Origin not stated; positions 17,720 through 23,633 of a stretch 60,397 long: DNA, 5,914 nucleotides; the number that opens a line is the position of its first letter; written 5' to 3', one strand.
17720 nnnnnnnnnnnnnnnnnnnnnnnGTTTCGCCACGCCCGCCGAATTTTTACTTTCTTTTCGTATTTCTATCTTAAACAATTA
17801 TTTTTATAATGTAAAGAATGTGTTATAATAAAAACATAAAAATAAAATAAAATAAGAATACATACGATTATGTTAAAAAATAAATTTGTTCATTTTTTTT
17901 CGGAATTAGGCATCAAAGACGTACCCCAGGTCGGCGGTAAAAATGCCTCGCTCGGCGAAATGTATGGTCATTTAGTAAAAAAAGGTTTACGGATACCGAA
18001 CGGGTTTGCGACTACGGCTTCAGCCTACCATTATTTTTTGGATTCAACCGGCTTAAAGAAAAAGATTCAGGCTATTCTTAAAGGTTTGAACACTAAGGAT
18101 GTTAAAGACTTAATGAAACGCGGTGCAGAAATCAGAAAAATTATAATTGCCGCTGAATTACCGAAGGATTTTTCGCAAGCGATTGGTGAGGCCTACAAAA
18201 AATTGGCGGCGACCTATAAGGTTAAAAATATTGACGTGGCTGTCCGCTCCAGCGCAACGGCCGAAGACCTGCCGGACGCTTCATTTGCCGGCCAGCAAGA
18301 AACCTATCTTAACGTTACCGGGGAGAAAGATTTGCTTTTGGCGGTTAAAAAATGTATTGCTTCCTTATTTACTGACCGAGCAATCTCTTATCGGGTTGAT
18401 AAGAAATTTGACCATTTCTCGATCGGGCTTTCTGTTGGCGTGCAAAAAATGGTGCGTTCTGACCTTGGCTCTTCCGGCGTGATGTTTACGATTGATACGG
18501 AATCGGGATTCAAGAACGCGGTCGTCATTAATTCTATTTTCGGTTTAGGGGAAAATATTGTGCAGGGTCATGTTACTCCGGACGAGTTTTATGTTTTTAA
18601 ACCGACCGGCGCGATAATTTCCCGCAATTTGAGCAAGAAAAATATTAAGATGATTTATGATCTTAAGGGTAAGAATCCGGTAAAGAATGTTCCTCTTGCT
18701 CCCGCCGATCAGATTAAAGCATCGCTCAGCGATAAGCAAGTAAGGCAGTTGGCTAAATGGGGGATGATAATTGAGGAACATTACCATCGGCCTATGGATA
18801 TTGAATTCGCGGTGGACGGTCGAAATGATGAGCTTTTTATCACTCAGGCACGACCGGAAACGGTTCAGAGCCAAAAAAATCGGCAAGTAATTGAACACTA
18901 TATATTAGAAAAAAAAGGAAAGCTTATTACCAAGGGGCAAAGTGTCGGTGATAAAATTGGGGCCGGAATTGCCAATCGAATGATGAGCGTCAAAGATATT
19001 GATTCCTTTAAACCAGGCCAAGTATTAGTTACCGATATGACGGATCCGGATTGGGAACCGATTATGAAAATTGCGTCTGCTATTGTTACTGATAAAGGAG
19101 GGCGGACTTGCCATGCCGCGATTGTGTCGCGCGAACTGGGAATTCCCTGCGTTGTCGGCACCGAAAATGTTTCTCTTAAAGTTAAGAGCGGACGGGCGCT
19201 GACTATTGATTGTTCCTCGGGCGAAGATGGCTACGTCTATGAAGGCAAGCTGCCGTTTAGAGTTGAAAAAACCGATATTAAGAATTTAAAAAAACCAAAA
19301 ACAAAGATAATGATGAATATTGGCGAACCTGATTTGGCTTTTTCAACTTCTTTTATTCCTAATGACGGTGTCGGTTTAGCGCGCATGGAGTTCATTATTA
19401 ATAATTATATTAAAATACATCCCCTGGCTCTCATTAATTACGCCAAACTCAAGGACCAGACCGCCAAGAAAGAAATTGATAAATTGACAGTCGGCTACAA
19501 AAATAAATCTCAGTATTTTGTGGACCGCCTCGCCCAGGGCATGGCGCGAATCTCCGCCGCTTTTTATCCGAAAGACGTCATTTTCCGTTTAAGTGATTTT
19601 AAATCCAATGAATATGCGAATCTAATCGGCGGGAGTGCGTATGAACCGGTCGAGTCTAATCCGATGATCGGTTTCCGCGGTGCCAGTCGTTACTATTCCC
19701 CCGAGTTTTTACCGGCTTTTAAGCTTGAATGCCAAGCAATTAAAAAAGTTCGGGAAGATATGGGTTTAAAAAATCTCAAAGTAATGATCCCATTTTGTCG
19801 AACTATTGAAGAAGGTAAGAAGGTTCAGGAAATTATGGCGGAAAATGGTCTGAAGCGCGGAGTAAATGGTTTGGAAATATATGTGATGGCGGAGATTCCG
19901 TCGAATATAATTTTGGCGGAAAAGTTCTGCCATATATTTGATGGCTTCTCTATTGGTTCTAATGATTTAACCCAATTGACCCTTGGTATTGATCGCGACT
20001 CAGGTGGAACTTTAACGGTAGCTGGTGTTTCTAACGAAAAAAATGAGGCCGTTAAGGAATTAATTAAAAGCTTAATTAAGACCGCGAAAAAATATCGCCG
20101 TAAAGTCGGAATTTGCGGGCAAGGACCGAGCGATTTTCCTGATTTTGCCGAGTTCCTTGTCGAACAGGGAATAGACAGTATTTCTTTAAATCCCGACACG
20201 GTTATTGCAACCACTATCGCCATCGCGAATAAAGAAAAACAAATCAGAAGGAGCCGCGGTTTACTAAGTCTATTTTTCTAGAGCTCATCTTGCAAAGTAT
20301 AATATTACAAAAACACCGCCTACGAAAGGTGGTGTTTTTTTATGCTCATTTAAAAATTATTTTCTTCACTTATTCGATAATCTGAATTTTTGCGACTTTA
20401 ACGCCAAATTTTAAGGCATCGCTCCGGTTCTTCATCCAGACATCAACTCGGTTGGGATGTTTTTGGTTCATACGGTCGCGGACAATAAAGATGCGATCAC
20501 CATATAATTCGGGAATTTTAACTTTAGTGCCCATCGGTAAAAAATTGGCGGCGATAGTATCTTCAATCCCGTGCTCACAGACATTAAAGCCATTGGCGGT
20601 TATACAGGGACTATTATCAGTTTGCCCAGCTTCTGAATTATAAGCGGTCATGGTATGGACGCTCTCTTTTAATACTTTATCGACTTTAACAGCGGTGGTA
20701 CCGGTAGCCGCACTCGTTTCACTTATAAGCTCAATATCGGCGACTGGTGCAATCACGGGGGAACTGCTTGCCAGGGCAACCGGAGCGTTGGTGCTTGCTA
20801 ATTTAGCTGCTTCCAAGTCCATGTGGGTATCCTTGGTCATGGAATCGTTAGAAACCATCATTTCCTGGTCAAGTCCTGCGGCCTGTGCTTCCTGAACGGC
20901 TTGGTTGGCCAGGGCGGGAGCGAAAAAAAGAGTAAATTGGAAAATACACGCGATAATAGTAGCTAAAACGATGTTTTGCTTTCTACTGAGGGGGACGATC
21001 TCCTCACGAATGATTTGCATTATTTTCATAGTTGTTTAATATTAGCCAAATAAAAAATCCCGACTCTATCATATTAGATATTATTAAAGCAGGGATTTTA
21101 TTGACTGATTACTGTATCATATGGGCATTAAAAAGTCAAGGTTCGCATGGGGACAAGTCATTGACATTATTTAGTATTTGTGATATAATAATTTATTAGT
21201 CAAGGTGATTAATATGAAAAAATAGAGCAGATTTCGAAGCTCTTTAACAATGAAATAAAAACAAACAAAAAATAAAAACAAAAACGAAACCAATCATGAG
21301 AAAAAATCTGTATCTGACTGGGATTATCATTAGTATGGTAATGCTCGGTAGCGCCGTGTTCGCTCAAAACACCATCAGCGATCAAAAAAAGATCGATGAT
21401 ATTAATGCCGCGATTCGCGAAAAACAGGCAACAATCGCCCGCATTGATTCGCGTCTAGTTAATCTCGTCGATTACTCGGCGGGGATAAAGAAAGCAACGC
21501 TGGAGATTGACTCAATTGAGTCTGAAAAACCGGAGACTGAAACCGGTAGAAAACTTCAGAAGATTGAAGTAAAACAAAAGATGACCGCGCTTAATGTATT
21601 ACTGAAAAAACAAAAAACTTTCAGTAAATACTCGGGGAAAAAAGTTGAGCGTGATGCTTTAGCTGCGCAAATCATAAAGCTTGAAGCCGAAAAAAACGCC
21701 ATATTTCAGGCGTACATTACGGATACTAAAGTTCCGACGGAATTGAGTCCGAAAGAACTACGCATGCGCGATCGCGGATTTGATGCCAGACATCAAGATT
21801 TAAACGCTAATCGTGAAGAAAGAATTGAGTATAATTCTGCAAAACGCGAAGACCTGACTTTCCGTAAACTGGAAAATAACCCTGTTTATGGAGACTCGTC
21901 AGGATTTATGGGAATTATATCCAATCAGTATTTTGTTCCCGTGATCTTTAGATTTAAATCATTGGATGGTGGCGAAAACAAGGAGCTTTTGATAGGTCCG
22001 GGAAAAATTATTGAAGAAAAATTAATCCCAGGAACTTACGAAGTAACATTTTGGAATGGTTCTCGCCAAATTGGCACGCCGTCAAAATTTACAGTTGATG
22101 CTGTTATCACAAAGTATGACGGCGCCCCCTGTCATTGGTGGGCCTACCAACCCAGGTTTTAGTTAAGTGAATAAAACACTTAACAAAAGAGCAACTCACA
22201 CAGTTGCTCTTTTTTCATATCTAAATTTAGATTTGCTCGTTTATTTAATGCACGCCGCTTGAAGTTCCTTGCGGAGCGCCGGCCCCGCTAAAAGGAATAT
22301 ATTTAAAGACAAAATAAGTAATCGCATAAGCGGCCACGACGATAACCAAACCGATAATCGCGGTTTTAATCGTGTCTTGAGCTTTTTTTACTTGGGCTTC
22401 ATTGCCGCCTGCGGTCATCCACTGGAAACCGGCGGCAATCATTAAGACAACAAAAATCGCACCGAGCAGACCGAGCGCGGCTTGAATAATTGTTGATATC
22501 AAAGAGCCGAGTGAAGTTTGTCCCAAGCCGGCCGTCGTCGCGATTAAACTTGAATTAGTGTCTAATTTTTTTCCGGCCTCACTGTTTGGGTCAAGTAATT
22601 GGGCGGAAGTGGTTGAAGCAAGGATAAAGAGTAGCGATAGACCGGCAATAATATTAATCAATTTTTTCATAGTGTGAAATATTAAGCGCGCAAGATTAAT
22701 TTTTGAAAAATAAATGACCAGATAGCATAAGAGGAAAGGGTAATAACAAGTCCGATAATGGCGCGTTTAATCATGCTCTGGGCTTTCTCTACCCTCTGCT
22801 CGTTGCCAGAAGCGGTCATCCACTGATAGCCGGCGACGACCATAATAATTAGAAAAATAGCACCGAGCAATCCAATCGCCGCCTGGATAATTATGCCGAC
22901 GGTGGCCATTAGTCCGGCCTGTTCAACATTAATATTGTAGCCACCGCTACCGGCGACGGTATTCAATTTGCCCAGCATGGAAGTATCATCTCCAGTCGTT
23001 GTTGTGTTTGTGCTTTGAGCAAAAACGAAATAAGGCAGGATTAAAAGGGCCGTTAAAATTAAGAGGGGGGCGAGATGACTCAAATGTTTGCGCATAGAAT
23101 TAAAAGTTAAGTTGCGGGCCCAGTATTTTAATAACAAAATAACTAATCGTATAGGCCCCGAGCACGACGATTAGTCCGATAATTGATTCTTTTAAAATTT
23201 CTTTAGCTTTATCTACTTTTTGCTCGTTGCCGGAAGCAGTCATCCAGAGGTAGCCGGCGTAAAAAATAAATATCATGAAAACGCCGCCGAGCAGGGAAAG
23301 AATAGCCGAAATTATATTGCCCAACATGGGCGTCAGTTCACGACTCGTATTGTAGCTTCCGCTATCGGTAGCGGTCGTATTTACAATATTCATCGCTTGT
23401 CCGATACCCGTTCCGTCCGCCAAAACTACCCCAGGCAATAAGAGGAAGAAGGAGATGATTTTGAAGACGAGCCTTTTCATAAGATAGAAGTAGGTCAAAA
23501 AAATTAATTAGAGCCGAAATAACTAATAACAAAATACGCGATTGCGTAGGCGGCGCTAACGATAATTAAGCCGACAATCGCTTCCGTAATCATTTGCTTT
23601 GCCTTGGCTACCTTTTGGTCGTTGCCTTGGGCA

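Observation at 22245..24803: Tandem array of six VirB2/TrbC-like pilin paralogs with no secretion machinery in the window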

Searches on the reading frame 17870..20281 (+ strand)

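Call 5: search_protein_families(library=pfam, proteins=[window:17870-20281:+], max_evalue=0.001)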
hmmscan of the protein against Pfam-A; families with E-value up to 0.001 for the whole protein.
window:17870-20281:+ (803 aa): 3 families
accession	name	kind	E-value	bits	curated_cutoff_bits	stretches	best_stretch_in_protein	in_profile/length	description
PF01326.24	PPDK_N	-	3.3e-125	418.2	27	1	19-341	2-320/328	Pyruvate phosphate dikinase, AMP/ATP-binding domain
PF02896.24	PEP-utilizers_C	-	3.6e-57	194.2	22.8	1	474-788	16-291/293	PEP-utilising enzyme, PEP-binding domain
PF00391.29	PEP-utilizers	-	2.2e-26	91.7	23.1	1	380-451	1-72/72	PEP-utilising enzyme, mobile domain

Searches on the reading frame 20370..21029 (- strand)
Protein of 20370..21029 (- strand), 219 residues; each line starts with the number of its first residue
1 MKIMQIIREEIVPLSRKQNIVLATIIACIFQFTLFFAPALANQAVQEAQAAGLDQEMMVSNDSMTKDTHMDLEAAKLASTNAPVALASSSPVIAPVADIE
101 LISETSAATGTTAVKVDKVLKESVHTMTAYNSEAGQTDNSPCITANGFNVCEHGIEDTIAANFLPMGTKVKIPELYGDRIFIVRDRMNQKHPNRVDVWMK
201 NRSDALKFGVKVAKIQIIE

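Call 5: search_protein_families(library=pfam, proteins=[window:20370-21029:-], max_evalue=0.001)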
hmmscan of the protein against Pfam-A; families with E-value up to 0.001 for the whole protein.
window:20370-21029:- (219 aa): 0 families

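Call 29: search_protein_families(library=ncbifam, proteins=[window:20370-21029:-], max_evalue=0.01)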
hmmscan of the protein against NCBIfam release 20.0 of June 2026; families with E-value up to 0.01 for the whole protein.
window:20370-21029:- (219 aa): 3 families
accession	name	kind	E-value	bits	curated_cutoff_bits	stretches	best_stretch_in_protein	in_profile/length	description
NF040670.1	wall_bind_EntA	exception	4.7e-06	26.3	560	1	81-218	154-290/291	cell wall-binding protein EntA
NF040675.1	wall_bind_EntD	exception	1.1e-05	24.9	590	1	37-219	145-310/310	cell wall-binding protein EntD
NF040676.1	wall_bind_EntB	exception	0.00028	19.5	780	1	126-218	400-490/490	cell wall-binding protein EntB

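Call 80: search_protein_families(library=pfam, proteins=[window:20370-21029:-], max_evalue=0.1)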
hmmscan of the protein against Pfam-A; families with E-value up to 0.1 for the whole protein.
window:20370-21029:- (219 aa): 1 family
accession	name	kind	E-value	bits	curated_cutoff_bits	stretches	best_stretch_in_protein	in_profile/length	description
PF18685.7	DUF5635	-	0.093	13.1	25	0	8-49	7-47/86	Family of unknown function (DUF5635)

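Call 85: search_solved_structures(query=window:20370-21029:-, max_evalue=0.01)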
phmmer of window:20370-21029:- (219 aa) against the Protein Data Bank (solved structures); distinct sequences matched with E-value up to 0.01: 0.

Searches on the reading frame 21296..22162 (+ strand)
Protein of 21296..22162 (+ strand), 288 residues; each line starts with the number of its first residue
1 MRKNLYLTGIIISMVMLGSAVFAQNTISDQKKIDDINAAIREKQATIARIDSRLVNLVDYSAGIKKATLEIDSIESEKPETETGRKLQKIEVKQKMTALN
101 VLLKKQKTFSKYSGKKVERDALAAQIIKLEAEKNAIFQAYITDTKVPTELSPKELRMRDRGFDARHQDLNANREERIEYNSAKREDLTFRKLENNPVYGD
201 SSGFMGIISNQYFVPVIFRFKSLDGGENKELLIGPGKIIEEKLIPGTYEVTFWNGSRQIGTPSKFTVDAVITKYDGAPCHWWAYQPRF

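Call 5: search_protein_families(library=pfam, proteins=[window:21296-22162:+], max_evalue=0.001)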
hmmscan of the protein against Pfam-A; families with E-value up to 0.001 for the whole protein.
window:21296-22162:+ (288 aa): 0 families

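Call 29: search_protein_families(library=ncbifam, proteins=[window:21296-22162:+], max_evalue=0.01)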
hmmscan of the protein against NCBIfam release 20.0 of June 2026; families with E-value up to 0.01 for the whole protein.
window:21296-22162:+ (288 aa): 0 families

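Call 80: search_protein_families(library=pfam, proteins=[window:21296-22162:+], max_evalue=0.1)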
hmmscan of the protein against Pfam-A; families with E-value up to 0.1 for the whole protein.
window:21296-22162:+ (288 aa): 1 family
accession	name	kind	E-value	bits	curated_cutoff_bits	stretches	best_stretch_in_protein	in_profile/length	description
PF12690.13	BsuPI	-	0.087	13.2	22.9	0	172-256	25-98/101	Intracellular proteinase inhibitor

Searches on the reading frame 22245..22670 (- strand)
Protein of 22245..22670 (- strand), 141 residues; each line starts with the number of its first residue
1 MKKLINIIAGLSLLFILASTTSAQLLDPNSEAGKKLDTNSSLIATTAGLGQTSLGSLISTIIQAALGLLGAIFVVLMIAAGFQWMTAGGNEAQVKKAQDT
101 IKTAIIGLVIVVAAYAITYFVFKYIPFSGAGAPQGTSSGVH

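Call 3: search_protein_families(library=pfam, proteins=[window:22245-22670:-], max_evalue=1)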
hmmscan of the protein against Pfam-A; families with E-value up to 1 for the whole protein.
window:22245-22670:- (141 aa): 3 families
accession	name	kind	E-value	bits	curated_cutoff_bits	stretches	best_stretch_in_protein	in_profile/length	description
PF18895.5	T4SS_pilin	-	3.6e-10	40.2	26.6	1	51-121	2-71/71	Type IV secretion system pilin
PF06157.16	DUF973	-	0.00054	19.7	26.4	1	3-126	19-126/309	Protein of unknown function (DUF973)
PF04746.17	DUF575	-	0.043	14.5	25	1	56-99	7-50/101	Protein of unknown function (DUF575)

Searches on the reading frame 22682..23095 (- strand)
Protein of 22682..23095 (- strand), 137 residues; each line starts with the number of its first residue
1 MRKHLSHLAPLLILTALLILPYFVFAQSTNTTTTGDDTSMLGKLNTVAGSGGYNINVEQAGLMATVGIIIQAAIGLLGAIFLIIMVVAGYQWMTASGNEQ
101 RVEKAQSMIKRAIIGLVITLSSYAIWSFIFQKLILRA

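Call 3: search_protein_families(library=pfam, proteins=[window:22682-23095:-], max_evalue=1)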
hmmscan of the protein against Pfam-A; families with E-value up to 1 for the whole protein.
window:22682-23095:- (137 aa): 4 families
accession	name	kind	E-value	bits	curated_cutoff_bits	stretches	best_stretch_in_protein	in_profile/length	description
PF18895.5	T4SS_pilin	-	1.4e-07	31.9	26.6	1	70-127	12-69/71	Type IV secretion system pilin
PF05296.19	TAS2R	-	0.0063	16.1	22.2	1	2-129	123-252/303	Taste receptor protein (TAS2R)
PF04290.18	DctQ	-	0.066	13.5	28.3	1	64-134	59-127/132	Tripartite ATP-independent periplasmic transporters, DctQ component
PF20480.3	DUF6720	-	0.076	12.8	27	1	65-133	196-268/307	Family of unknown function (DUF6720)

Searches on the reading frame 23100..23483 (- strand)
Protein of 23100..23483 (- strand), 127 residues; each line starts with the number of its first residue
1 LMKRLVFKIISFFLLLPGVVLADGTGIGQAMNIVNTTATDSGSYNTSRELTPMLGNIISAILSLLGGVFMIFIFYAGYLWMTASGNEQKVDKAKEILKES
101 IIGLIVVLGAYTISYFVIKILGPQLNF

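Call 3: search_protein_families(library=pfam, proteins=[window:23100-23483:-], max_evalue=1)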
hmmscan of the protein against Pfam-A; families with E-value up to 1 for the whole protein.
window:23100-23483:- (127 aa): 5 families
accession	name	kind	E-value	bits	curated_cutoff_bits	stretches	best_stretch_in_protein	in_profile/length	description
PF18895.5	T4SS_pilin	-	1e-13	51.6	26.6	1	47-117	2-71/71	Type IV secretion system pilin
PF05545.16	FixQ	-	0.0039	17.5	29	1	57-96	5-44/49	Cbb3-type cytochrome oxidase component FixQ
PF04290.18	DctQ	-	0.011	16.1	28.3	1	51-118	58-123/132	Tripartite ATP-independent periplasmic transporters, DctQ component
PF10734.14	DUF2523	-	0.063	14.2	22.1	0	96-121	8-33/80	Protein of unknown function (DUF2523)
PF14147.11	Spore_YhaL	-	0.18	12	27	1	70-93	9-32/52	Sporulation protein YhaL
